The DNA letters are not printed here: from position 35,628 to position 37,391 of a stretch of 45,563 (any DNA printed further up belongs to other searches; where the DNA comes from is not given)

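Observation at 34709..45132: Tightly packed 7-gene operon: candidate polyprenyl-phosphate-sugar dependent periplasmic glycosylation/methylation system with four GT-C enzymes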

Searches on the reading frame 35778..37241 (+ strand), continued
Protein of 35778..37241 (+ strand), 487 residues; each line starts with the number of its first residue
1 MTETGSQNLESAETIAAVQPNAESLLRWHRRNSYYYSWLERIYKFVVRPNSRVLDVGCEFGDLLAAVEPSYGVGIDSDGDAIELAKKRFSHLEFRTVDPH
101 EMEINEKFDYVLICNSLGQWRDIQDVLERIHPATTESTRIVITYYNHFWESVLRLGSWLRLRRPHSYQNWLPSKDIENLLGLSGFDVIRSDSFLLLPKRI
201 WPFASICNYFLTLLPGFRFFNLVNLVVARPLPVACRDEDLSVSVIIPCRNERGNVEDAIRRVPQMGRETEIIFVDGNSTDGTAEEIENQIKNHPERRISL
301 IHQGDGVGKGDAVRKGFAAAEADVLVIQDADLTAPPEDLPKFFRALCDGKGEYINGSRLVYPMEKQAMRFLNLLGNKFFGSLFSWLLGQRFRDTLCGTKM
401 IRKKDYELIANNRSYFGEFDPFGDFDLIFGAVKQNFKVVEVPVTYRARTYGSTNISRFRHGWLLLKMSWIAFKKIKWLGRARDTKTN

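Call 17: search_solved_structures(query=window:35778-37241:+, max_evalue=0.001, show_alignments=2)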
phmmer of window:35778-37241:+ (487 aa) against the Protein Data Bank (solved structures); distinct sequences matched with E-value up to 0.001: 19.
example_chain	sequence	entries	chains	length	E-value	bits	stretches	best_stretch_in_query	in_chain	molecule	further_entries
5mlz_A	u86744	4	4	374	4.4e-17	65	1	239-456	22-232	Dolichol monophosphate mannose synthase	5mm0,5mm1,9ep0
9bhc_C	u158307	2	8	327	1.3e-10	43.7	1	241-380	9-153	Undecaprenyl-phosphate 4-deoxy-4-formamido-L-arabinose transferase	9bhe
9hwj_A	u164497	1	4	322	1.3e-10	43.6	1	241-350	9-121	Undecaprenyl-phosphate 4-deoxy-4-formamido-L-arabinose transferase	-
8vxh_A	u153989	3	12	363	1.6e-10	43.3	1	241-380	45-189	Undecaprenyl-phosphate 4-deoxy-4-formamido-L-arabinose transferase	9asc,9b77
6yv7_B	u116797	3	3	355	3.4e-08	35.7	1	241-338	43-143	Glycosyl transferase, family 2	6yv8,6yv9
6yv7_A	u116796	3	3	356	3.4e-08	35.7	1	241-338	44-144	Glycosyl transferase, family 2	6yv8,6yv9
3ccf_A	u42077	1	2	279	1.1e-06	30.6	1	29-190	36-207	Cyclopropane-fatty-acyl-phospholipid synthase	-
3cc8_A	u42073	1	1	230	1.3e-06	30.5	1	29-152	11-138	Putative methyltransferase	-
7pdo_A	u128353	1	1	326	1.8e-05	26.7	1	240-352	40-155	Glucosyl-3-phosphoglycerate synthase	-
7p5l_A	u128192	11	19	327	1.8e-05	26.7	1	240-352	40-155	Glucosyl-3-phosphoglycerate synthase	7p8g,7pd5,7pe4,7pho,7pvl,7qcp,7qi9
4y6n_A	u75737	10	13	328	3.1e-05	25.9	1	241-353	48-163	Glucosyl-3-phosphoglycerate synthase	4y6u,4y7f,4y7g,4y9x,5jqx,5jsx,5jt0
3e25_A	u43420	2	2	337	3.3e-05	25.8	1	241-353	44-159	Putative uncharacterized protein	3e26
4ddz_A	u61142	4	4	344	3.4e-05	25.8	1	241-353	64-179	GLUCOSYL-3-PHOSPHOGLYCERATE SYNTHASE (GpgS) | Glucosyl-3-phosphoglycerate synthase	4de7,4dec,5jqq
3d2l_A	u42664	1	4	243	6.1e-05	24.9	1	35-133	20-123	SAM-dependent methyltransferase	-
5ekp_C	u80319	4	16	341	0.00011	24.1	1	240-341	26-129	Uncharacterized glycosyltransferase sll0501 | Glycosyltransferase sll0501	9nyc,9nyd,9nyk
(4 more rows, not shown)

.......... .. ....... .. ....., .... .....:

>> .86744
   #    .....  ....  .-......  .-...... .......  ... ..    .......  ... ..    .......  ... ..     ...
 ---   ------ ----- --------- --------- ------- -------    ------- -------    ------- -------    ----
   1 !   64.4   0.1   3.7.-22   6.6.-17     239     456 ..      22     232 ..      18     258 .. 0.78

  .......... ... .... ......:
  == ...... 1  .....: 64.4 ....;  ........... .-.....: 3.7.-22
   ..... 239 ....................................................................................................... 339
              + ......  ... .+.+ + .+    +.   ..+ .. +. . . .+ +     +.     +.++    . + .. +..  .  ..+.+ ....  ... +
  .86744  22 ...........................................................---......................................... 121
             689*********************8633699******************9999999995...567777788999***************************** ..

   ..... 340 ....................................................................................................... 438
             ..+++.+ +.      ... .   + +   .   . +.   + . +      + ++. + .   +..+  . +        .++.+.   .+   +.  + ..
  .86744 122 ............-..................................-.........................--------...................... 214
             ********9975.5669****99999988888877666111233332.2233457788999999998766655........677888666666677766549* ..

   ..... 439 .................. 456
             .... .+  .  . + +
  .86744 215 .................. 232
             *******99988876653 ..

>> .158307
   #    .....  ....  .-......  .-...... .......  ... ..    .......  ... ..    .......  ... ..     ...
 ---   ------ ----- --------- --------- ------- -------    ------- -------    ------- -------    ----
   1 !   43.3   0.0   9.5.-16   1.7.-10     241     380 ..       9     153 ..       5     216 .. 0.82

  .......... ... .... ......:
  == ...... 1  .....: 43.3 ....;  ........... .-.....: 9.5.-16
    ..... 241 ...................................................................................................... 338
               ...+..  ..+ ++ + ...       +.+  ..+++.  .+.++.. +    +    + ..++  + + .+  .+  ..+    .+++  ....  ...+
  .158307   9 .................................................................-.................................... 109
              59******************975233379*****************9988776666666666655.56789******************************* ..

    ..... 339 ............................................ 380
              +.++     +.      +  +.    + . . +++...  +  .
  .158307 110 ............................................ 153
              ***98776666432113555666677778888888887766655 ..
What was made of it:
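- The alignment runs through the amphipathic acceptor-side helices to residue 456 (call 17). Weaker hits to glucosyl-3-phosphoglycerate synthase also exist (call 17).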

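Call 78: search_protein_families(library=pfam, proteins=[L016:11403-12164:+, L027:13345-13992:+, L042:13161-13868:+, L060:11505-12107:+, L064:9243-9905:+, L069:11356-12105:+, L073:11355-12101:+, L081:11426-12307:+, L057:11385-12332:+, L005:13280-14194:+], max_evalue=0.001)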
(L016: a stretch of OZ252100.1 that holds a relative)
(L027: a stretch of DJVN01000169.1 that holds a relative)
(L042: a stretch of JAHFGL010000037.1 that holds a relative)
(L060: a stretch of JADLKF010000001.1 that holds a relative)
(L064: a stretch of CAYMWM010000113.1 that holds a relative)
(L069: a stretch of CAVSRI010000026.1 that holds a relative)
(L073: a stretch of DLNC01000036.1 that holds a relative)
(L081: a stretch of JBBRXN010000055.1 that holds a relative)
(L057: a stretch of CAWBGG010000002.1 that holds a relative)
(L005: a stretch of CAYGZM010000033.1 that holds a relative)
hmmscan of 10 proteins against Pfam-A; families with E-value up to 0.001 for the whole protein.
L016:11403-12164:+ (254 aa): 14 families
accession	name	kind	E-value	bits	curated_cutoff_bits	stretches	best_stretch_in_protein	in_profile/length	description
PF08241.18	Methyltransf_11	-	7.5e-24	84.6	21.2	1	66-158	1-95/95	Methyltransferase domain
PF13649.12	Methyltransf_25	-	3.2e-22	79.5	27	1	65-154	1-97/97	Methyltransferase domain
PF13847.12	Methyltransf_31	-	4e-18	65.9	27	1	60-162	2-113/145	Methyltransferase domain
PF08242.18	Methyltransf_12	-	1e-17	65.1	30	1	66-156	1-98/98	Methyltransferase domain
PF13489.12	Methyltransf_23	-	1.2e-14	54.8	27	1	58-163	19-121/164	Methyltransferase domain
PF01209.24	Ubie_methyltran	-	1.2e-11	44.9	20.1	1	61-160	47-153/233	ubiE/COQ5 methyltransferase family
PF05401.17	NodS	-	4e-06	27.3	24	1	37-160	19-146/201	Nodulation protein S (NodS)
PF02353.26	CMAS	-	7.8e-06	25.8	27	1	50-162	51-168/273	Mycolic acid cyclopropane synthetase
PF07021.18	MetW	-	5.1e-05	23.4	21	1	59-162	11-111/193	Methionine biosynthesis protein MetW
PF01728.25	FtsJ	-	6.9e-05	23.3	24.1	1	58-126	17-86/181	FtsJ-like methyltransferase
PF00398.26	RrnaAD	-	8.2e-05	22.3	24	1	54-124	23-92/263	Ribosomal RNA adenine dimethylase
PF05175.20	MTS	-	9.9e-05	22.5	23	1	48-129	18-103/170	Methyltransferase small domain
PF20922.3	Anamorsin_N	-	0.00018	21.7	27.1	1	119-162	46-91/163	Anamorsin, N-terminal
PF06325.19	PrmA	-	0.00025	21.1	22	1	59-159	159-259/296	Ribosomal protein L11 methyltransferase (PrmA)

L027:13345-13992:+ (216 aa): 1 family
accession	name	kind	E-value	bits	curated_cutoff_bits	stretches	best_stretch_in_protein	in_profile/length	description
PF00440.29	TetR_N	-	3.5e-15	55.9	24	1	24-69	1-46/47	Bacterial regulatory proteins, tetR family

L042:13161-13868:+ (236 aa): 1 family
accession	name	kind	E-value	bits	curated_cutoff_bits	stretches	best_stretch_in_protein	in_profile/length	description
PF07661.19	MORN_2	-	3.1e-13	48.7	29.6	0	156-174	4-22/22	MORN repeat variant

L060:11505-12107:+ (201 aa): 2 families
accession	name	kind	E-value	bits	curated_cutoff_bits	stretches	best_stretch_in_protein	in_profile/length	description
PF05736.17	OprF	-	1.2e-05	25.6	23.5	1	59-170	52-162/184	OprF membrane domain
PF13505.12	OMP_b-brl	-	5.8e-05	23.8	28.7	1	76-192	22-134/175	Outer membrane protein beta-barrel domain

L064:9243-9905:+ (221 aa): 1 family
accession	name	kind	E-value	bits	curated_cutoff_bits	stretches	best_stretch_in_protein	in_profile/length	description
PF00440.29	TetR_N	-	7.9e-16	58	24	1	29-74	1-46/47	Bacterial regulatory proteins, tetR family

L069:11356-12105:+ (250 aa): 11 families
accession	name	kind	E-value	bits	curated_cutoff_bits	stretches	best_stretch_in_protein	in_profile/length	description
PF08242.18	Methyltransf_12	-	1.8e-21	77.1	30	1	62-151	1-97/98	Methyltransferase domain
PF13489.12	Methyltransf_23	-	1.3e-18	67.7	27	1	52-204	17-163/164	Methyltransferase domain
PF13649.12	Methyltransf_25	-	1.4e-18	67.8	27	1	62-150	2-97/97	Methyltransferase domain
PF08241.18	Methyltransf_11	-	1.7e-18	67.5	21.2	1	62-153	1-94/95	Methyltransferase domain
PF13847.12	Methyltransf_31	-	6.1e-16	58.9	27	1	56-165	2-120/145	Methyltransferase domain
PF05401.17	NodS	-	4.8e-12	46.6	24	1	32-156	18-146/201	Nodulation protein S (NodS)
PF02353.26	CMAS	-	7.5e-09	35.7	27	1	44-163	49-173/273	Mycolic acid cyclopropane synthetase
PF01209.24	Ubie_methyltran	-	4.8e-07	29.8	20.1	1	48-160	38-157/233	ubiE/COQ5 methyltransferase family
PF00398.26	RrnaAD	-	8.6e-06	25.5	24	1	46-110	19-83/263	Ribosomal RNA adenine dimethylase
PF01135.25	PCMT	-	0.00022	21.5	20.3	1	49-124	65-146/210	Protein-L-isoaspartate(D-aspartate) O-methyltransferase (PCMT)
PF01728.25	FtsJ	-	0.00057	20.3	24.1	0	51-109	14-71/181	FtsJ-like methyltransferase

L073:11355-12101:+ (249 aa): 10 families
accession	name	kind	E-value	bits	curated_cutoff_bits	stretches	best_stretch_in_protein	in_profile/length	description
PF13649.12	Methyltransf_25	-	5.4e-17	62.7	27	1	60-149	1-97/97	Methyltransferase domain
PF08242.18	Methyltransf_12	-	5.6e-17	62.7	30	1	61-150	1-97/98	Methyltransferase domain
PF08241.18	Methyltransf_11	-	7.8e-17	62.1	21.2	1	61-152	1-94/95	Methyltransferase domain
PF13489.12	Methyltransf_23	-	4.1e-16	59.6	27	1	45-202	10-162/164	Methyltransferase domain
PF13847.12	Methyltransf_31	-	4.6e-13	49.5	27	1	58-183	5-129/145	Methyltransferase domain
PF05401.17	NodS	-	5.8e-07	30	24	1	32-155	19-146/201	Nodulation protein S (NodS)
PF02353.26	CMAS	-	2.4e-06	27.5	27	1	40-175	45-188/273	Mycolic acid cyclopropane synthetase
PF01209.24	Ubie_methyltran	-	2.5e-06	27.5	20.1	1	44-155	36-153/233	ubiE/COQ5 methyltransferase family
PF01135.25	PCMT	-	9e-06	26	20.3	1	54-151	71-169/210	Protein-L-isoaspartate(D-aspartate) O-methyltransferase (PCMT)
PF01728.25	FtsJ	-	9.7e-05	22.8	24.1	1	54-110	19-79/181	FtsJ-like methyltransferase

L081:11426-12307:+ (294 aa): 1 family
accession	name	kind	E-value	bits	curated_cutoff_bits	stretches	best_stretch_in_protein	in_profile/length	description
PF18962.6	Por_Secre_tail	-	2.8e-10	40.8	27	1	224-291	1-73/75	Secretion system C-terminal sorting domain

L057:11385-12332:+ (316 aa): 5 families
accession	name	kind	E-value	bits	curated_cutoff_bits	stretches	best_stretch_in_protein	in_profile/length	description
PF01370.27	Epimerase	-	5.8e-59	199.8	20.9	1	14-245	1-240/240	NAD dependent epimerase/dehydratase family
PF16363.11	GDP_Man_Dehyd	-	1.8e-31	110.3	27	1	46-306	58-330/332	GDP-mannose 4,6 dehydratase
PF04321.23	RmlD_sub_bind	-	1.6e-08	34.4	27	1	13-73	2-61/287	RmlD substrate binding domain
PF02719.21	Polysacc_synt_2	-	3.2e-07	30.3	20.2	0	48-115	62-128/293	Polysaccharide biosynthesis protein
PF01073.25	3Beta_HSD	-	8.9e-06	25.4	22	0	15-32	1-18/280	3-beta hydroxysteroid dehydrogenase/isomerase family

L005:13280-14194:+ (305 aa): 1 family
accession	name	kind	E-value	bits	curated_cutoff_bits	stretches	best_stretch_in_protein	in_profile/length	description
PF05050.19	Methyltransf_21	-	7.6e-25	88.4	22.7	1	97-267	1-172/173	Methyltransferase FkbM domain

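Call 79: search_protein_families(library=pfam, proteins=[L003:14187-16043:+, L009:7510-9342:+], max_evalue=0.01)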
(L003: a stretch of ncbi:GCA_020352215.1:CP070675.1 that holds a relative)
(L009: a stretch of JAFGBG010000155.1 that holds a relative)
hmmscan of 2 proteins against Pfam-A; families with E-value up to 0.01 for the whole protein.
L003:14187-16043:+ (619 aa): 0 families

L009:7510-9342:+ (611 aa): 0 families

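Call 81: search_protein_families(library=pfam, proteins=[L024:6721-7266:-, L024:14810-15244:+, L032:14898-15557:+, L036:8669-9031:+, L047:4985-5476:+, L074:14558-15175:+, L080:10447-11088:+, L084:5990-6400:+], max_evalue=0.01)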
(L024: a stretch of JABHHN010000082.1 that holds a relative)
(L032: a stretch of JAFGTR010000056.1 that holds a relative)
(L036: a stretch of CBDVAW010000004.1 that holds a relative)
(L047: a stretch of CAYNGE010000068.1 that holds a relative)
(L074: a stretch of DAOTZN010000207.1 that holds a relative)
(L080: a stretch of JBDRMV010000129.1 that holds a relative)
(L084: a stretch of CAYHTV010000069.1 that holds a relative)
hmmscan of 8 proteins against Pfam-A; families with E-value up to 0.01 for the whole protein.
L024:6721-7266:- (182 aa): 1 family
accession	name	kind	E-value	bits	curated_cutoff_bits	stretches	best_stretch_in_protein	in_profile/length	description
PF14340.12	DUF4395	-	4.3e-21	76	24.5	1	22-157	1-130/130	Domain of unknown function (DUF4395)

L024:14810-15244:+ (145 aa): 0 families

L032:14898-15557:+ (220 aa): 1 family
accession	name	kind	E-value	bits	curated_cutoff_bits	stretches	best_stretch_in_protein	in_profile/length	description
PF02687.27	FtsX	-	4.6e-22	78.8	25.5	1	100-213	2-120/120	FtsX-like permease C-terminal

L036:8669-9031:+ (121 aa): 3 families
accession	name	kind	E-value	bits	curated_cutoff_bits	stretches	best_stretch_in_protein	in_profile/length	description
PF00893.25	Multi_Drug_Res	-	4e-10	40.5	23.7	1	26-111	8-93/93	Small Multidrug Resistance protein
PF00892.27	EamA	-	1.6e-06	28.8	28.2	1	40-119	62-134/135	EamA-like transporter family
PF10639.15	TMEM234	-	2.2e-05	24.9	30.1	1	6-118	2-112/113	Putative transmembrane family 234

L047:4985-5476:+ (164 aa): 1 family
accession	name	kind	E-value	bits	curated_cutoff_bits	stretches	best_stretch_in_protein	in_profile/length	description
PF20221.3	DUF6580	-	3.1e-43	148.3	27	1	2-154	10-158/162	Family of unknown function (DUF6580)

L074:14558-15175:+ (206 aa): 0 families

L080:10447-11088:+ (214 aa): 3 families
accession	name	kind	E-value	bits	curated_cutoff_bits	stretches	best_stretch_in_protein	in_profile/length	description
PF13386.12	DsbD_2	-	1.1e-14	55.2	24.9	1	18-209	7-197/199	Cytochrome C biogenesis protein transmembrane region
PF04474.17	DUF554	-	0.0028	17.6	25.1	0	61-105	157-200/220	Protein of unknown function (DUF554)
PF01810.24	LysE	-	0.0071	16.3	25.6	0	157-211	134-188/193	LysE type translocator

L084:5990-6400:+ (137 aa): 1 family
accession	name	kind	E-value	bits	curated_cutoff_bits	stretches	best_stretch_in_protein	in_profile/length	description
PF08570.15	DUF1761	-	5.4e-26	91.7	31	1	10-134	1-123/123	Protein of unknown function (DUF1761)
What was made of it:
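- On Three-component extracytoplasmic glycosylation system (Gtr/Csb type): Only 1 of 73 related loci (L036) has an SMR gene beside the fusion (call 81).
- In the 73 related loci only one (L036) has an SMR transporter next to the fusion (call 81).
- Tried and rejected: A search for GtrA-like flippases next to the fusion in other loci found only one SMR, in L036 (call 81).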
